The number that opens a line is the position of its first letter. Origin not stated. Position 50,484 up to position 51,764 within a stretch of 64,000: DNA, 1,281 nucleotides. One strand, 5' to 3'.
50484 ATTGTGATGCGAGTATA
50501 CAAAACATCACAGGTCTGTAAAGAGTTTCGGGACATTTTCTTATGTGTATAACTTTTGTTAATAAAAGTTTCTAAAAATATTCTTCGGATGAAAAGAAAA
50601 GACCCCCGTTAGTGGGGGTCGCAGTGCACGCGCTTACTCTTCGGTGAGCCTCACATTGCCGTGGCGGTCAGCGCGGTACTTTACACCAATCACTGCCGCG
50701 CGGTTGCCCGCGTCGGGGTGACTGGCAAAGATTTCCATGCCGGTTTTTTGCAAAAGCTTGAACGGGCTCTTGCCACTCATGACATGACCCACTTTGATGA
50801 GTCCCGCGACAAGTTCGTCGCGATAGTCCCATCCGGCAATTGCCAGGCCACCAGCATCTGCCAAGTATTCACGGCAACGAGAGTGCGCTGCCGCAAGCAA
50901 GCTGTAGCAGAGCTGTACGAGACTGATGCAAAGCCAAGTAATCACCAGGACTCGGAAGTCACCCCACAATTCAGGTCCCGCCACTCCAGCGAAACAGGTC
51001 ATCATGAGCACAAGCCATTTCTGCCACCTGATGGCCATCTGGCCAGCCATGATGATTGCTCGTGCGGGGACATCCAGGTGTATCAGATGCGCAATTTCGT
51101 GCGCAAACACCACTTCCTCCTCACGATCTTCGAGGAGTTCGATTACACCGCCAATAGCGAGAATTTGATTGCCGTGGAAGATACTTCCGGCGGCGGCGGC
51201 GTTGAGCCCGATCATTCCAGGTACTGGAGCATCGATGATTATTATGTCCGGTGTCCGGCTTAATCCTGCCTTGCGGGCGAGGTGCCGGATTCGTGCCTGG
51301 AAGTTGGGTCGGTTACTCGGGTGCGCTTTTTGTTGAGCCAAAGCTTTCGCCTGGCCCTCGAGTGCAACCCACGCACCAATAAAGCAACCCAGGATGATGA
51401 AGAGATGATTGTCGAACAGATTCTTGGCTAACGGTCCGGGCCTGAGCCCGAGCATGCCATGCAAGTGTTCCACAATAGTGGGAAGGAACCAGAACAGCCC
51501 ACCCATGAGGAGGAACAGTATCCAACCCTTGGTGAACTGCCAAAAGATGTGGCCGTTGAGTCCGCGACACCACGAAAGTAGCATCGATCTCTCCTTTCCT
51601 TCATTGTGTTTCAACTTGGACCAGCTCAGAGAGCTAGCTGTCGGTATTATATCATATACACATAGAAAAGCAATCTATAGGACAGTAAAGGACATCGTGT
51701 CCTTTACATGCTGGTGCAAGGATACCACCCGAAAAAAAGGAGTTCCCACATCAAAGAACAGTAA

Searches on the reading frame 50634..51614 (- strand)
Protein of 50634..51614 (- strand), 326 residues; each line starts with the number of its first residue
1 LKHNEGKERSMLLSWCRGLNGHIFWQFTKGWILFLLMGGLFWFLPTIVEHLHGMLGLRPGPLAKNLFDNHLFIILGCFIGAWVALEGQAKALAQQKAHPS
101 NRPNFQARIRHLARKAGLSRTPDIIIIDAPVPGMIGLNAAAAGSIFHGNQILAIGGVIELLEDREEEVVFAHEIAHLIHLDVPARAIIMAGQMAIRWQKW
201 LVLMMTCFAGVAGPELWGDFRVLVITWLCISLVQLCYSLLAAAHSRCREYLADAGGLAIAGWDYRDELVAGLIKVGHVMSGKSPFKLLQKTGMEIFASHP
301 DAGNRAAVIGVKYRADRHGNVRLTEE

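Call 43: search_protein_families(library=pfam, proteins=[window:50634-51614:-], max_evalue=0.001)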
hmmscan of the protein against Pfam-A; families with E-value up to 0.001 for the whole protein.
window:50634-51614:- (326 aa): 1 family
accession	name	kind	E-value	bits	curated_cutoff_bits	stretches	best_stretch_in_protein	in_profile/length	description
PF01435.24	Peptidase_M48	-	1.4e-17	64.6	20.3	1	100-308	2-181/186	Peptidase family M48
